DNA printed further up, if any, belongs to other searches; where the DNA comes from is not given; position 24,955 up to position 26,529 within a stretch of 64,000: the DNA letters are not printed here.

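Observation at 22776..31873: Translationally coupled operon of REase-fold protein, SUKH fusion protein, unknown 424-aa protein and giant DEAH/RHA helicase: candidate novel defence or toxin-immunity-helicase system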

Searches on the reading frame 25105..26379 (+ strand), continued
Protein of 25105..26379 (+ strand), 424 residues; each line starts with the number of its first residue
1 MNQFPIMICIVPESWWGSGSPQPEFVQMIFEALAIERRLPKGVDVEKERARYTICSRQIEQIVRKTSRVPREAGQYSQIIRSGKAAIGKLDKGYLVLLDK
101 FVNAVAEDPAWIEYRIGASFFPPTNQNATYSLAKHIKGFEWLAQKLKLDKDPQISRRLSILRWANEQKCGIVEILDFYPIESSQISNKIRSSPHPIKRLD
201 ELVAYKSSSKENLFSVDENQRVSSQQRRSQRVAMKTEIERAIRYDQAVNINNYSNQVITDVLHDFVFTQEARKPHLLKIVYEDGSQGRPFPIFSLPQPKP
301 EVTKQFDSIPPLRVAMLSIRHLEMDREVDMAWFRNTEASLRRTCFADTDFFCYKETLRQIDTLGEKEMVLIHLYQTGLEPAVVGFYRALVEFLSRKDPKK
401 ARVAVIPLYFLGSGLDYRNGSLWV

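Call 57: search_dna_similar(query=window:25105-26379:+, collection=plasmids, mode=protein, max_evalue=0.001)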
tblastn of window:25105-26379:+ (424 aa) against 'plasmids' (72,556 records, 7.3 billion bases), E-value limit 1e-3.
Records with a match: 2; places in all: 2; records where one place covers at least 80% of the query: 0.
Best place of each record, by identity: <60% 2.
By first word of the organism name: Paenarthrobacter 1; Streptomyces 1.
By predicted mobility (MOB-suite, as given by PLSDB): conjugative 1; non-mobilizable 1.
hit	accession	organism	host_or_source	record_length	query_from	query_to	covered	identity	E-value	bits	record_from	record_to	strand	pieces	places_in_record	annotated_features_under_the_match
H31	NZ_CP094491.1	Paenarthrobacter ureafaciens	soil,farmland soil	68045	248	412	39%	40.0%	2e-20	101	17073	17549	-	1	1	hypothetical protein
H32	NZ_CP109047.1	Streptomyces sp. NBC_00637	-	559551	233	424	45%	33.2%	2e-20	101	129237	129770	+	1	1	hypothetical protein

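Call 58: search_dna_similar(query=window:25105-26379:+, collection=phages, mode=protein, max_evalue=0.001)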
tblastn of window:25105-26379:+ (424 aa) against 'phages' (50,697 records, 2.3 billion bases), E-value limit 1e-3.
No match.

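Call 59: get_annotated_region(hit=H31, flank=9000)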
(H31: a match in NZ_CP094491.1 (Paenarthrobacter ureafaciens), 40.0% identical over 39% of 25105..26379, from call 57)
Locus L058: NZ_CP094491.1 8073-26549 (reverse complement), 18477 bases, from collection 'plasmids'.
description: Paenarthrobacter ureafaciens strain AT plasmid pB, complete sequence
organism: Paenarthrobacter ureafaciens (NCBI taxid 37931)
taxonomy: Bacteria; Actinomycetota; Actinomycetes; Micrococcales; Micrococcaceae; Paenarthrobacter; Paenarthrobacter ureafaciens
host: -; source: soil,farmland soil; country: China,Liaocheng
typing (MOB-suite, as given by PLSDB): conjugative; relaxase MOBP; mating-pair formation MPF_T
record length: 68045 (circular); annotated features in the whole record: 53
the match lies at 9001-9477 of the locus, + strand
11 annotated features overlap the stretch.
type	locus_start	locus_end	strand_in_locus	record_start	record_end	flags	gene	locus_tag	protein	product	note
CDS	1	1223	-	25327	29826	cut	-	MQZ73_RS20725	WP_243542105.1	RHS repeat-associated core domain-containing protein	-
CDS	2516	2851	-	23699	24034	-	-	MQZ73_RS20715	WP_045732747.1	hypothetical protein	-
CDS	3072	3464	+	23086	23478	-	mobC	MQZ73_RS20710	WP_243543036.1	plasmid mobilization relaxosome protein MobC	-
CDS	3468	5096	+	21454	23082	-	-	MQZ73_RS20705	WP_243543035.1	relaxase/mobilization nuclease domain-containing protein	-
CDS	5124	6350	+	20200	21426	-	-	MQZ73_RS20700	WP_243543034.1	hypothetical protein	-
CDS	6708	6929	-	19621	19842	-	-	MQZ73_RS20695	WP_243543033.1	hypothetical protein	-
CDS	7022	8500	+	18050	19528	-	-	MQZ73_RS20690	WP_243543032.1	hypothetical protein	-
CDS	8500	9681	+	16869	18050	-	-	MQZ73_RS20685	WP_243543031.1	hypothetical protein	-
CDS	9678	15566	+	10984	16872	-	-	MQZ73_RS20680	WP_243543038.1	S1 RNA-binding domain-containing protein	-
CDS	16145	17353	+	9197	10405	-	-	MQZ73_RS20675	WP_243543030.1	hypothetical protein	-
CDS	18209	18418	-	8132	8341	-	-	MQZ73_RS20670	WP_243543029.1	hypothetical protein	-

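Call 60: get_annotated_region(hit=H32, flank=9000)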
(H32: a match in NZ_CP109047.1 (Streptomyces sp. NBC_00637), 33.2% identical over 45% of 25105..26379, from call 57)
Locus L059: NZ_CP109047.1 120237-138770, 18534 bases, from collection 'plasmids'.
description: Streptomyces sp. NBC_00637 strain NBC 00637 plasmid unnamed1, complete sequence
organism: Streptomyces sp. NBC_00637 (NCBI taxid 2903667)
taxonomy: Bacteria; Actinomycetota; Actinomycetes; Kitasatosporales; Streptomycetaceae; Streptomyces; Streptomyces sp. NBC 00637
host: -; source: -; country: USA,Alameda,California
typing (MOB-suite, as given by PLSDB): non-mobilizable
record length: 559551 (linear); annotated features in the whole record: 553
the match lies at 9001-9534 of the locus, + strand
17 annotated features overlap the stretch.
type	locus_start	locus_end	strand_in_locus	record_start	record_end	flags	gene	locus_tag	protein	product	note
CDS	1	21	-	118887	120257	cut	-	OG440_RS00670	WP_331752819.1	hypothetical protein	-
CDS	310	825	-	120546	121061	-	-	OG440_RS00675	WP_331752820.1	hypothetical protein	-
CDS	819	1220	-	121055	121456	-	-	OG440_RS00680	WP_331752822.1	ATP-binding protein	-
CDS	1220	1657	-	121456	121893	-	-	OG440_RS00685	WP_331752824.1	hypothetical protein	-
CDS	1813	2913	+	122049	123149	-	-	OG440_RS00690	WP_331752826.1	hypothetical protein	-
CDS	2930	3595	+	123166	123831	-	-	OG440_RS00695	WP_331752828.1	YdcF family protein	-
CDS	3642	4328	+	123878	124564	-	-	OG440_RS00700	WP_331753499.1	WbqC family protein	-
CDS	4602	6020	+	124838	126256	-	-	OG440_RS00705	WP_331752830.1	DUF2637 domain-containing protein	-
CDS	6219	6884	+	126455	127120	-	-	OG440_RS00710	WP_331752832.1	hypothetical protein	-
CDS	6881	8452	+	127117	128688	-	-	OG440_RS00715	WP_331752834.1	hypothetical protein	-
CDS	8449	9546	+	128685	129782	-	-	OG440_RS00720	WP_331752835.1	hypothetical protein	-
CDS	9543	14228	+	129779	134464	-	-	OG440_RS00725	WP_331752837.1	helicase-related protein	-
CDS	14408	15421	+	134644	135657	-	-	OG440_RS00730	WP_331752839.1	hypothetical protein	-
CDS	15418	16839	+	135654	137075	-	-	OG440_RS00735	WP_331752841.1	hypothetical protein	-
CDS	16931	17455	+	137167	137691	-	-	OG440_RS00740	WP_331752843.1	hypothetical protein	-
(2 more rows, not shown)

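Call 69: search_protein_families(library=pfam, proteins=[L020:16105-18348:+, L025:11098-11499:-, L020:7571-8347:+, L005:7410-8510:+, L024:819-1328:+, L003:7782-8390:+, L011:3365-4009:+, L027:8073-8669:+, L059:6219-6884:+, L016:3548-4504:+], max_evalue=0.05)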
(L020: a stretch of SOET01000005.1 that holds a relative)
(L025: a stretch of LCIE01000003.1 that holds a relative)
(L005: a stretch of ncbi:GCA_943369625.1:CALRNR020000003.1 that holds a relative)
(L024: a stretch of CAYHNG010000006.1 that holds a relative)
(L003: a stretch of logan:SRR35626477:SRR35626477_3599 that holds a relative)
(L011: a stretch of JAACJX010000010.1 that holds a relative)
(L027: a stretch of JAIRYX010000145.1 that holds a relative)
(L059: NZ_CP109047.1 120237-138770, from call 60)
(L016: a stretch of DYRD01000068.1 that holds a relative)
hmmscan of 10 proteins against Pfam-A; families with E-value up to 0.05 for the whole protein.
L020:16105-18348:+ (747 aa): 1 family
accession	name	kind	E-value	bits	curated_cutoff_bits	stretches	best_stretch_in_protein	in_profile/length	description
PF13181.12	TPR_8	-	0.035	14.7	25.7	0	482-505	4-27/34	Tetratricopeptide repeat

L025:11098-11499:- (133 aa): 1 family
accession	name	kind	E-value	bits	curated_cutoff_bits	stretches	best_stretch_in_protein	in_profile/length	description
PF24991.2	Ig_NUP210_4th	-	0.022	14.9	25.2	0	47-76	13-42/79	NUP210 forth Ig-like domain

L020:7571-8347:+ (258 aa): 1 family
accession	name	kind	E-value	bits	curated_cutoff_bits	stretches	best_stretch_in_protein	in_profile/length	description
PF19677.4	DUF6179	-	0.017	14.7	25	1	4-72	197-266/272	Family of unknown function (DUF6179)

L005:7410-8510:+ (366 aa): 0 families

L024:819-1328:+ (169 aa): 0 families

L003:7782-8390:+ (202 aa): 0 families

L011:3365-4009:+ (214 aa): 0 families

L027:8073-8669:+ (198 aa): 0 families

L059:6219-6884:+ (221 aa): 0 families

L016:3548-4504:+ (318 aa): 1 family
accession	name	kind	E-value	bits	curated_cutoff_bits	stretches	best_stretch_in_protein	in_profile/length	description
PF10462.15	Peptidase_M66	-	0.037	13.4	20.6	0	240-313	29-99/306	Peptidase M66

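Call 75: search_protein_families(library=pfam, alignment_id=A5, max_evalue=0.00001)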
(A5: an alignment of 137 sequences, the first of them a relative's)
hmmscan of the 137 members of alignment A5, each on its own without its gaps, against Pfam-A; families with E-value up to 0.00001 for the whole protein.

A. member 1, L001:4593-5228:- (211 aa): 1 family
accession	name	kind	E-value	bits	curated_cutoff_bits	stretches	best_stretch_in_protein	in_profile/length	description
PF13408.12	Zn_ribbon_recom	-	4.3e-07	30.6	25.3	1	3-57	1-54/58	Recombinase zinc beta ribbon domain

B. families by the number of members that match (of 137 scanned): 104 families (the first 25 are shown)
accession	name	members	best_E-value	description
PF00005.33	ABC_tran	3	1.8e-35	ABC transporter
PF12696.13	TraG-D_C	3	9.6e-28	TraM recognition site of TraD and TraG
PF10412.15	TrwB_AAD_bind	3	4.4e-25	Type IV secretion-system coupling protein DNA-binding domain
PF02534.20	T4SS-DNA_transf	2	3.8e-101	Type IV secretory system Conjugative DNA transfer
PF00067.27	p450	2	1.3e-41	Cytochrome P450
PF00528.27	BPD_transp_1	2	8.1e-34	Binding-protein-dependent transport system inner membrane component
PF00069.31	Pkinase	2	1.3e-26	Protein kinase domain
PF00589.27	Phage_integrase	2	1.5e-26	Phage integrase family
PF13649.12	Methyltransf_25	2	1.2e-15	Methyltransferase domain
PF03787.20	RAMPs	2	2.4e-14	RAMP superfamily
PF08281.18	Sigma70_r4_2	2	5.1e-12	Sigma-70, region 4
PF14437.12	MafB19-deam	2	7.5e-07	MafB19-like deaminase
PF01314.23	AFOR_C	1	3.6e-143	Aldehyde ferredoxin oxidoreductase, domains 2 & 3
PF01406.26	tRNA-synt_1e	1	1.4e-94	tRNA synthetases class I (C) catalytic domain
PF02730.20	AFOR_N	1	7.7e-81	Aldehyde ferredoxin oxidoreductase, N-terminal domain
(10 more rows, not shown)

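Call 76: search_protein_families(library=padloc, alignment_id=A5, max_evalue=0.00001)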
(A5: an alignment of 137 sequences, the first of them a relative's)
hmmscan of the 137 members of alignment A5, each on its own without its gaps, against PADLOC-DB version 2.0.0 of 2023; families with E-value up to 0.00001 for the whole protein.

A. member 1, L001:4593-5228:- (211 aa): 0 families

B. families by the number of members that match (of 137 scanned): 125 families (the first 25 are shown)
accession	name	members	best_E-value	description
PDLC04140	mad8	8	4.1e-19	mads_8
PDLC04135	mad3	3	1.6e-28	mads_3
PDLC02980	AriA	3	5.4e-08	-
PDLC04134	mad2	2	3.6e-18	mads_2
PDLC01339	Csm3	2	1.7e-10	"CAS-III-A,CAS-III-D; effector_G7"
PDLC02914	ATPase-Toprim_I-B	2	3.4e-10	-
PDLC01015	Csm3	2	4.9e-10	Csm3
PDLC01016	Csm3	2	1.4e-08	Csm3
PDLC02648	DrmMII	1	9.4e-119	DrmMII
PDLC03234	MTase_II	1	9.3e-102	Type II methyltransferase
PDLC03326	MTase_II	1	1.5e-88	Type II methyltransferase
PDLC03378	MTase_II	1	2.1e-85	Type II methyltransferase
PDLC02656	DrmMII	1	1.3e-72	DrmMII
PDLC00033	DruM2|DruM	1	6.6e-72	DNA cytosine methylase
PDLC02649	DrmMII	1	4.5e-69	DrmMII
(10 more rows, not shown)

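Call 88: fold_search(model_id=the predicted structure, library=viral)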
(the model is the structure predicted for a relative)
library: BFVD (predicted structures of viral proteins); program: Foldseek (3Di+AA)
matches with E <= 10: 112; with E <= 0.001: 0
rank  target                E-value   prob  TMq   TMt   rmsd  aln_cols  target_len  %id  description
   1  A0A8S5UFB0            2.9e-02  1.00  0.21  0.23   2.9       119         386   18  Helix-turn-helix domain protein [Myoviridae sp. ctcyQ27]
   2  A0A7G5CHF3            1.0e+00  0.10  0.13  0.25   8.1       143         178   10  (no name in the UniProt tables at hand)
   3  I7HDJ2                1.0e+00  0.08  0.11  0.05  28.5       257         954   10  Tail length tape measure protein [Xanthomonas phage CP1]
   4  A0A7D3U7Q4            1.4e+00  0.02  0.12  0.06  28.1       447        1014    9  (no name in the UniProt tables at hand)
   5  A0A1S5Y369            1.6e+00  0.23  0.17  0.46   5.0       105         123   11  Uncharacterized protein [uncultured archaeal virus]
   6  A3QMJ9                1.9e+00  0.06  0.15  0.16  23.6       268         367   12  Membrane protein ORF29 [Cyprinid herpesvirus 3]
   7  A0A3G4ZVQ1            1.9e+00  0.05  0.10  0.21  18.4       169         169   14  Uncharacterized protein [Edafosvirus sp.]
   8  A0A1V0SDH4            2.2e+00  0.10  0.12  0.07   5.4       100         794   12  Protein kinase domain-containing protein [Indivirus ILV1]
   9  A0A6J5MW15            2.4e+00  0.02  0.08  0.04  30.4       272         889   11  Uncharacterized protein [uncultured Caudovirales phage]
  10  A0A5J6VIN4            2.5e+00  0.16  0.13  0.16   3.7        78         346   13  Uncharacterized protein [Megaviridae environmental sample]
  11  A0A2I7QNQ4            2.6e+00  0.03  0.12  0.14  19.5       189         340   10  (no name in the UniProt tables at hand)
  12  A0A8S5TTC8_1          2.9e+00  0.04  0.11  0.04  24.3       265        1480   10  NlpC/P60 family [Siphoviridae sp. ct5jB2]
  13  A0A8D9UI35            2.9e+00  0.03  0.11  0.04  27.4       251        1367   15  (no name in the UniProt tables at hand)
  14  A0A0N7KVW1            2.9e+00  0.02  0.09  0.09  17.1       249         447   10  (no name in the UniProt tables at hand)
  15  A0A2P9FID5            2.9e+00  0.02  0.09  0.06  31.9       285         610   12  (no name in the UniProt tables at hand)
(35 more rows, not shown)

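Call 97: search_protein_families(library=pfam, proteins=[L041:10666-16845:+, L005:11014-15882:+, L048:5159-8920:+, L030:10634-13888:+, L027:11300-17368:+, L029:5548-9156:+], max_evalue=0.001)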
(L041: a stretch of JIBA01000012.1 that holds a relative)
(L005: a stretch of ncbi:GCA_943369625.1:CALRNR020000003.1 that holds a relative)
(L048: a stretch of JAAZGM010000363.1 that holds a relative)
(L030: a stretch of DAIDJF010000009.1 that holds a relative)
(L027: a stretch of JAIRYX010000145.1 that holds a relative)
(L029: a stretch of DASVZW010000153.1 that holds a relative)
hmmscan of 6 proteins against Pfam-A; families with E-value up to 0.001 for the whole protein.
L041:10666-16845:+ (2059 aa): 7 families
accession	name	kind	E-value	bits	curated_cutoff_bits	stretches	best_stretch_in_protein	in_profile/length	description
PF00575.29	S1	-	1.8e-50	169.7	22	5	1890-1960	4-74/74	S1 RNA binding domain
PF23459.1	S1_RRP5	-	9.5e-20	71.4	27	1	1898-1959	11-72/72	RRP5 S1 domain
PF21710.3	Spt6_S1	-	7.3e-12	45.9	27.5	0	1890-1961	16-88/91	Spt6, S1/OB domain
PF00271.37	Helicase_C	-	5.7e-09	36.6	23.5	1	465-585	13-109/110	Helicase conserved C-terminal domain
PF14804.11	Jag_N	-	2e-08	34.9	25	1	2009-2057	1-49/50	Jag N-terminus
PF17092.11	PCB_OB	-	3e-07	31.6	27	0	1523-1591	7-76/111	Penicillin-binding protein OB-like domain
PF00270.35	DEAD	-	4.9e-07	30.1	26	1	163-323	12-161/167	DEAD/DEAH box helicase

L005:11014-15882:+ (1622 aa): 3 families
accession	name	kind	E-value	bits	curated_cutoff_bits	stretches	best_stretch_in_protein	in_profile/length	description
PF00013.35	KH_1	-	2.2e-13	50.2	21.5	1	1425-1486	2-65/66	KH domain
PF00271.37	Helicase_C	-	1.6e-08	35.2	23.5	1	422-544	13-108/110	Helicase conserved C-terminal domain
PF00270.35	DEAD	-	4.6e-08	33.4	26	1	153-308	16-163/167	DEAD/DEAH box helicase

L048:5159-8920:+ (1253 aa): 1 family
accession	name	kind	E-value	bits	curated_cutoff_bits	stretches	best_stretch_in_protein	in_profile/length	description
PF00270.35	DEAD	-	4.7e-11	43.1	26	1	111-265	10-163/167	DEAD/DEAH box helicase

L030:10634-13888:+ (1084 aa): 4 families
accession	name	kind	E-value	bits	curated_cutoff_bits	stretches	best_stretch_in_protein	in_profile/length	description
PF00575.29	S1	-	6.2e-46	155.1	22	3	1011-1082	2-74/74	S1 RNA binding domain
PF23459.1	S1_RRP5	-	2.3e-15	57.3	27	1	931-999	2-71/72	RRP5 S1 domain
PF21710.3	Spt6_S1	-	1.8e-09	38.2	27.5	0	930-1002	14-88/91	Spt6, S1/OB domain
PF13509.12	S1_2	-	2.3e-07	31.2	21.8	0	933-984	2-46/61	S1 domain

L027:11300-17368:+ (2022 aa): 2 families
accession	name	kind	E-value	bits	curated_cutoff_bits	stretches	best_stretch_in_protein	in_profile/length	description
PF00271.37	Helicase_C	-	3.7e-06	27.6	23.5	1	658-722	63-109/110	Helicase conserved C-terminal domain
PF00270.35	DEAD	-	1.2e-05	25.6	26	1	122-330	17-161/167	DEAD/DEAH box helicase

L029:5548-9156:+ (1202 aa): 4 families
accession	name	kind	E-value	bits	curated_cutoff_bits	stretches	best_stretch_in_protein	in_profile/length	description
PF00575.29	S1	-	2.4e-15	57.1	22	1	1126-1194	3-72/74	S1 RNA binding domain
PF00271.37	Helicase_C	-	1.2e-10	42.1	23.5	1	343-468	11-109/110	Helicase conserved C-terminal domain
PF00270.35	DEAD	-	3.1e-08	34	26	1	129-278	15-163/167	DEAD/DEAH box helicase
PF23459.1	S1_RRP5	-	2.7e-05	25.1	27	0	1126-1161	2-37/72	RRP5 S1 domain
